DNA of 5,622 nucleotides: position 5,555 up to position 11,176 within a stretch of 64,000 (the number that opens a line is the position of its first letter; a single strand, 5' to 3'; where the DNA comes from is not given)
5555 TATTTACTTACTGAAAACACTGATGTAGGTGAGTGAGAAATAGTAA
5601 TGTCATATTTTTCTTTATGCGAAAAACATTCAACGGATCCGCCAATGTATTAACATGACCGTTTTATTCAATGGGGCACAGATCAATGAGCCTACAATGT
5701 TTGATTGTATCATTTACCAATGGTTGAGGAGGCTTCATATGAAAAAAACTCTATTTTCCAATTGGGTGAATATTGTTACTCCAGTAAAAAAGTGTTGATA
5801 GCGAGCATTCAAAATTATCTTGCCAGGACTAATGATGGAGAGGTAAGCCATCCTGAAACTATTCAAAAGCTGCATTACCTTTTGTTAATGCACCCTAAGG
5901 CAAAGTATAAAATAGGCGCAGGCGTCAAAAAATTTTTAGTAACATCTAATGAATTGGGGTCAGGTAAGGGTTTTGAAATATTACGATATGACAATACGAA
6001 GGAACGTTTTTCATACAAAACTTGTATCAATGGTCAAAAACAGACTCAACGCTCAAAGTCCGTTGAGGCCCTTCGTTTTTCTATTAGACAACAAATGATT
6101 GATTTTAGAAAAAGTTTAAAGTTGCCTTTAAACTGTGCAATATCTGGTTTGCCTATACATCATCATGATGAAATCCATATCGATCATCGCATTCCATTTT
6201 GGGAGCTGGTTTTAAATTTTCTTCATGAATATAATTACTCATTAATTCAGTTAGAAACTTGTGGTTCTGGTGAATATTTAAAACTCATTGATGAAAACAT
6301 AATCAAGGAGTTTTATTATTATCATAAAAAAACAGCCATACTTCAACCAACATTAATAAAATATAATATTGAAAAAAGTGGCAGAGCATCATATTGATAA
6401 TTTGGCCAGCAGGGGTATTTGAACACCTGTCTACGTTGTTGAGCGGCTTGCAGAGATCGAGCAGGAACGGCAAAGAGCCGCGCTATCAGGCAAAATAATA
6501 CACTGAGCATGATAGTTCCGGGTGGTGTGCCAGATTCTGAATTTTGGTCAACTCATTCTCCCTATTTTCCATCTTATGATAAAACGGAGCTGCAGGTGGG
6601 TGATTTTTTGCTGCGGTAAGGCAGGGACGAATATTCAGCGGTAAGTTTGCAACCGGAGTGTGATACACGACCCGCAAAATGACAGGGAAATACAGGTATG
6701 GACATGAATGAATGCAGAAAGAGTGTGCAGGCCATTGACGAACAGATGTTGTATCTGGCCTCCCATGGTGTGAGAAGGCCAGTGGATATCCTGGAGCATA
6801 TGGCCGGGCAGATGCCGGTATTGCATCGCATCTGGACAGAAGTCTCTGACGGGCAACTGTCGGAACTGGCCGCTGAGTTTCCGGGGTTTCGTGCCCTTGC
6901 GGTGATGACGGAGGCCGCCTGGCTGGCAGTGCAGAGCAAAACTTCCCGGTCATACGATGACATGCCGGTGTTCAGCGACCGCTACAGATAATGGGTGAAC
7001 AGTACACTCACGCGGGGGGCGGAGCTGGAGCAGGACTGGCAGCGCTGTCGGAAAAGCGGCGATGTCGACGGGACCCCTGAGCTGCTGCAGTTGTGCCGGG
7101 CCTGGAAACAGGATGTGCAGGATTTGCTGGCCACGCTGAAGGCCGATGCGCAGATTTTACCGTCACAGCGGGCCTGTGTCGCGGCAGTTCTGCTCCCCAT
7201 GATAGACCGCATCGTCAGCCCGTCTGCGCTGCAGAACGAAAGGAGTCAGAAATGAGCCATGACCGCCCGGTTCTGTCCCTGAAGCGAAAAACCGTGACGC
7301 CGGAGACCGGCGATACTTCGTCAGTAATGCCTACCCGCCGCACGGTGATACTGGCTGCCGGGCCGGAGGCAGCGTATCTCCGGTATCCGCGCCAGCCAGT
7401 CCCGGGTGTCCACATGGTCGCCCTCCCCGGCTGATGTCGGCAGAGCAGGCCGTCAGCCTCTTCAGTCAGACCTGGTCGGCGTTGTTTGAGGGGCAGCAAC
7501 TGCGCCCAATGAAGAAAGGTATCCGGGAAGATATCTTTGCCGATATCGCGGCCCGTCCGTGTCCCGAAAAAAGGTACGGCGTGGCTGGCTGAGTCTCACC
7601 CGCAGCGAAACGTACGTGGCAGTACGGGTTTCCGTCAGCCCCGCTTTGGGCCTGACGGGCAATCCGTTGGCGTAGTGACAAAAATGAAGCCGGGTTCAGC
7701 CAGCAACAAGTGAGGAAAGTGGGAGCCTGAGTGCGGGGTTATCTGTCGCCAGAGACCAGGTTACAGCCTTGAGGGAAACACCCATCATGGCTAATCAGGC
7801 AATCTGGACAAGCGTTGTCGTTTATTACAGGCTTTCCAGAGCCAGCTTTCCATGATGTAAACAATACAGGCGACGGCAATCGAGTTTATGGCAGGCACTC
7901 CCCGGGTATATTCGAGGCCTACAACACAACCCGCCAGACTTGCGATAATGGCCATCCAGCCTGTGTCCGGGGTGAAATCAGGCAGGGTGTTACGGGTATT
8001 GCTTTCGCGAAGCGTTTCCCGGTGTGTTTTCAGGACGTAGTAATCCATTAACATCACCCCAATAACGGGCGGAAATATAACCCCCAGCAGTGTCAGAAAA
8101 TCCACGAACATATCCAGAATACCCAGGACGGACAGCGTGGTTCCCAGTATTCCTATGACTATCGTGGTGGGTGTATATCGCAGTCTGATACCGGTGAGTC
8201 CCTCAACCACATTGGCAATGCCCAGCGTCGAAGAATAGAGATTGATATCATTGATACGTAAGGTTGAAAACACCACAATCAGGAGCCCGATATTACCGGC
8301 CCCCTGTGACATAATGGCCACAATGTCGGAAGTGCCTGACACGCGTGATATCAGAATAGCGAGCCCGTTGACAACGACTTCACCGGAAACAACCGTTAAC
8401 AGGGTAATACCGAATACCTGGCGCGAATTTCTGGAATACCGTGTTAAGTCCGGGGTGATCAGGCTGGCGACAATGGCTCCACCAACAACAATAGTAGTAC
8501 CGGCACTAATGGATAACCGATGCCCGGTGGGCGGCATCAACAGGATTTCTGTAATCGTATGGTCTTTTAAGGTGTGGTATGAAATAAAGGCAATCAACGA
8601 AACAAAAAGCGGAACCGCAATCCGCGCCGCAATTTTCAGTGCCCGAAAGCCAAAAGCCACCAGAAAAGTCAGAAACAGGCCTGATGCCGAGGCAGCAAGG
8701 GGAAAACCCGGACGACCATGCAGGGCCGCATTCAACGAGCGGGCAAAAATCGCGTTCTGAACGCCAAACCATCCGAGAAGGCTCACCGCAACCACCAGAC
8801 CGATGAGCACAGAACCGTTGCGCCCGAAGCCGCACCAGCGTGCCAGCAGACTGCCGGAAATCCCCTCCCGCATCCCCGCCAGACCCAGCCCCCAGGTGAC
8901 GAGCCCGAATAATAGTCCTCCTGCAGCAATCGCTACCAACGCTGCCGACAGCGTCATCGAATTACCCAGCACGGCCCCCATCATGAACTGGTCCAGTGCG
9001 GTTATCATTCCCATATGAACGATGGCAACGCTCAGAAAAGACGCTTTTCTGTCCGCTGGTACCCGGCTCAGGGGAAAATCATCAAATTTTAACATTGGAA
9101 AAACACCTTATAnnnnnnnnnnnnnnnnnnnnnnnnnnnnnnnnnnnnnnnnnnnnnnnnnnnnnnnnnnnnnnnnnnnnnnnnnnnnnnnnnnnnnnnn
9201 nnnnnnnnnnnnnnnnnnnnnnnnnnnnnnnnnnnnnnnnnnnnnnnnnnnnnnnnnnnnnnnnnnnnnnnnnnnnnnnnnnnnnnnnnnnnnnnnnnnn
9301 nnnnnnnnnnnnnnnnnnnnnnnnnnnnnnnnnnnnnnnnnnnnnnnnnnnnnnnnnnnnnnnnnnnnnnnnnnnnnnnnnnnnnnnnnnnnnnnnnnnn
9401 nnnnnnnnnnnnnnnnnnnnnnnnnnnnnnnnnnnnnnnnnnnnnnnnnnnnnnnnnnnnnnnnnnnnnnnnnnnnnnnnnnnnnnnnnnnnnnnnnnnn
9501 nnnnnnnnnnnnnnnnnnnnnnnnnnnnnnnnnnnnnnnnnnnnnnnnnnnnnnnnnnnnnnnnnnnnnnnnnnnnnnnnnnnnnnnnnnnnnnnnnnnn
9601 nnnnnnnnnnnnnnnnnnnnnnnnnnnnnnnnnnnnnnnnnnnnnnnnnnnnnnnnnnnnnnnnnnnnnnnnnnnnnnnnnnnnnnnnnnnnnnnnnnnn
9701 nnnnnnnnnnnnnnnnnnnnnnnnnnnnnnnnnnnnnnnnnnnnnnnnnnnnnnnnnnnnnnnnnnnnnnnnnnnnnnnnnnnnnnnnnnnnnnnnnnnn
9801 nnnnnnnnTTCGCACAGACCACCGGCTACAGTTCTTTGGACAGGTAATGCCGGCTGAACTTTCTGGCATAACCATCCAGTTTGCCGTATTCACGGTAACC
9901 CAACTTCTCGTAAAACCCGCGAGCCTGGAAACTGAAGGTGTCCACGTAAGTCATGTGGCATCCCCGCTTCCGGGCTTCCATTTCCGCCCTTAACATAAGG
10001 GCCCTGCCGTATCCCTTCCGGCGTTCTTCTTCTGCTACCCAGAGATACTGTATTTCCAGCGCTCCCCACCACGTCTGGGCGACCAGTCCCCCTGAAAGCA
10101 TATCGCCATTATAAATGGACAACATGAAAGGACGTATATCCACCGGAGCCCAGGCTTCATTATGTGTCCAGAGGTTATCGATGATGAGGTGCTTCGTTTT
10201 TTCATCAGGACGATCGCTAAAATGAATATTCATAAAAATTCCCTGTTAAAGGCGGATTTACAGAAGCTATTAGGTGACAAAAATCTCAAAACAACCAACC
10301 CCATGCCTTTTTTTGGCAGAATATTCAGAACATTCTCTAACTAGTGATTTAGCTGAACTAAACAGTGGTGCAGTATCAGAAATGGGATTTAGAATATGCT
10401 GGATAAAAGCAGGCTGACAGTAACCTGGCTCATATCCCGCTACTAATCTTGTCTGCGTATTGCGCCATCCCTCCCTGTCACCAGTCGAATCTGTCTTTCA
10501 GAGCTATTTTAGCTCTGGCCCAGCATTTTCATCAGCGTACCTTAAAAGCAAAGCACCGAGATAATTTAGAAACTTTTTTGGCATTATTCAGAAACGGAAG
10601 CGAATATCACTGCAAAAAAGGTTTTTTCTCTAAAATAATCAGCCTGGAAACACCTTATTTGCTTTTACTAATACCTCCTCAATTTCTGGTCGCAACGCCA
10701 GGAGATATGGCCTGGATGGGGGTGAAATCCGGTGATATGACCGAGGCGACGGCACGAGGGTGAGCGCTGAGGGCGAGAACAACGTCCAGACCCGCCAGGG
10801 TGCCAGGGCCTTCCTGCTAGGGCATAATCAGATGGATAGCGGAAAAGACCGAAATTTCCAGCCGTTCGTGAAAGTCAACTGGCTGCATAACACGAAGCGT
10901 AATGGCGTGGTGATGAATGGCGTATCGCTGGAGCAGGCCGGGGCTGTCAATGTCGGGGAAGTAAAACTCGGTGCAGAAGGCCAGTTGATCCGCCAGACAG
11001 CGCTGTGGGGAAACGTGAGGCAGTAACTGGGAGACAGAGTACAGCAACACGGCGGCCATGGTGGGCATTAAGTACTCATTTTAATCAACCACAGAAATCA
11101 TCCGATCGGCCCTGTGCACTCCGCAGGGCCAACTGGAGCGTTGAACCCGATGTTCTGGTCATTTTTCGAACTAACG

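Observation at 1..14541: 745-bp (or longer) ~99 % direct repeat bracketing a 13-kb segment (dha genes, finO, permease operon, regulators)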

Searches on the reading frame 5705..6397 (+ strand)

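Call 10: search_protein_families(library=ncbifam, proteins=[window:5705-6397:+], max_evalue=0.001)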
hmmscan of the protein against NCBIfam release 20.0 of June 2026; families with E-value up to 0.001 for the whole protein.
window:5705-6397:+ (230 aa): 0 families

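Call 21: search_protein_families(library=pfam, proteins=[window:5705-6397:+], max_evalue=0.01)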
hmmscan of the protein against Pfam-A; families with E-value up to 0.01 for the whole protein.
window:5705-6397:+ (230 aa): 2 families
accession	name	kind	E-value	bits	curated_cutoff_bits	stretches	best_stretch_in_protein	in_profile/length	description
PF11523.13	DUF3223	-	9.4e-12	45.8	21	1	41-108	6-75/75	Protein of unknown function (DUF3223)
PF18952.6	DUF5696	-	0.00053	19.1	25.6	1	126-219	444-537/612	Family of unknown function (DUF5696)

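Call 46: search_protein_families(library=padloc, proteins=[window:5705-6397:+], max_evalue=0.001)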
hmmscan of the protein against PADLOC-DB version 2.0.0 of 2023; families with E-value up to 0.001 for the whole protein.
window:5705-6397:+ (230 aa): 5 families
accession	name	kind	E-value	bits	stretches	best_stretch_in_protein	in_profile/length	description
PDLC00202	HamC2|HamC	-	5.4e-16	56.7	1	25-214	13-221/245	DUF3223 domain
PDLC00203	HamC2|HamC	-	4.9e-15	53.9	1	18-110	7-98/99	DUF3223 domain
PDLC00206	HamC2|HamC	-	5.7e-12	43.8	1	43-156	33-154/239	DUF3223 domain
PDLC00205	HamC2|HamC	-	1.8e-10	38.7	1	20-221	7-211/218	DUF3223 domain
PDLC00204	HamC2|HamC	-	0.00013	19.8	1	29-136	25-128/182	DUF3223 domain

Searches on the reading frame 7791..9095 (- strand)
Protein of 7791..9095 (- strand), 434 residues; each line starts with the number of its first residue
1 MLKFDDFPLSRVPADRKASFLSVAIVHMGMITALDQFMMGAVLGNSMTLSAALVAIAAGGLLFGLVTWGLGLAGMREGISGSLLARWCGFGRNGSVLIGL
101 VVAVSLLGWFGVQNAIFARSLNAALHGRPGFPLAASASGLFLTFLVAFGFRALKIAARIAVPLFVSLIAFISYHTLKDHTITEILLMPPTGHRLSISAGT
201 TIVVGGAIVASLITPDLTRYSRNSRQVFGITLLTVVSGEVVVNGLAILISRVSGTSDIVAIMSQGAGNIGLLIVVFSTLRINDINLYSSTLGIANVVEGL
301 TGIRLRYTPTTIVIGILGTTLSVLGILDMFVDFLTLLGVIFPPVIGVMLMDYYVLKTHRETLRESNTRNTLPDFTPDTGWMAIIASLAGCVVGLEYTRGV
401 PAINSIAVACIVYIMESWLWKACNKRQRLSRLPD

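Call 10: search_protein_families(library=ncbifam, proteins=[window:7791-9095:-], max_evalue=0.001)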
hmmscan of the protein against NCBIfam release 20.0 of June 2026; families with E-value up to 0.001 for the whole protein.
window:7791-9095:- (434 aa): 4 families
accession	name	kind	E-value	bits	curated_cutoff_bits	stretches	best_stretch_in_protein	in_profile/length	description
NF008241.0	PRK11017.1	equivalog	6.5e-55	186.5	326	1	4-422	4-405/416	cytosine permease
TIGR02358.1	thia_cytX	hypoth_equivalog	6.6e-28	98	309.85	1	27-391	7-351/386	putative hydroxymethylpyrimidine transporter CytX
TIGR00800.1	ncs1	subfamily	1.1e-24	87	353.1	1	11-404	6-439/447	NCS1 family nucleobase:cation symporter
NF008476.1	PRK11375.1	equivalog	9.9e-08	31.2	620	2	257-406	292-446/467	allantoin permease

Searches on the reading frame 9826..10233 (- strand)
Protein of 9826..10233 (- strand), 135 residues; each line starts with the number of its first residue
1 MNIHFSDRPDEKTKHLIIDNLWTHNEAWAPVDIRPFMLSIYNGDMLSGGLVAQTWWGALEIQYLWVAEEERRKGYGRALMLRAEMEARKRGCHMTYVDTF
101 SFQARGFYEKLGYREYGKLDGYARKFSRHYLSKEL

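Call 10: search_protein_families(library=ncbifam, proteins=[window:9826-10233:-], max_evalue=0.001)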
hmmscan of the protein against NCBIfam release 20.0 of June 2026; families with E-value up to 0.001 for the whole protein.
window:9826-10233:- (135 aa): 7 families
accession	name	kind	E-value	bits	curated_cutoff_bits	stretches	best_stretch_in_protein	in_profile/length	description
NF002959.0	PRK03624.1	equivalog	6.6e-08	32.4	124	1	61-115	75-131/147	GNAT family acetyltransferase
TIGR01575.1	rimI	equivalog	7.9e-07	29.3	86.4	1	42-122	39-121/132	ribosomal protein S18-alanine N-acetyltransferase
NF005840.0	PRK07757.1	equivalog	1.6e-06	28.2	154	1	32-117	40-122/153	N-acetyltransferase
NF040501.1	resist_ArsN2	equivalog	0.00022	20.8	125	1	64-116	54-104/133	arsenic resistance N-acetyltransferase ArsN2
NF040503.1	resist_ArsN1a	equivalog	0.00031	20.5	170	1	64-117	82-137/159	arsinothricin resistance N-acetyltransferase ArsN1 family A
NF000487.1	stat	exception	0.0004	20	420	1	32-111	77-159/189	streptothricin N-acetyltransferase STAT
TIGR01211.1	ELP3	subfamily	0.0008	18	350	1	70-117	469-515/522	tRNA uridine(34) 5-carboxymethylaminomethyl modification radical SAM/GNAT enzyme Elp3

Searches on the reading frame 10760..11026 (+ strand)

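Call 11: search_protein_families(library=pfam, proteins=[window:10760-11026:+], max_evalue=0.001)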
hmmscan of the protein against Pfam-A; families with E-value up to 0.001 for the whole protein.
window:10760-11026:+ (88 aa): 1 family
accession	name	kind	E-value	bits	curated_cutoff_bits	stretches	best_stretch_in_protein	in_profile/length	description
PF03797.25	Autotransporter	-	3.4e-05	24.2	26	1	5-86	167-254/255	Autotransporter beta-domain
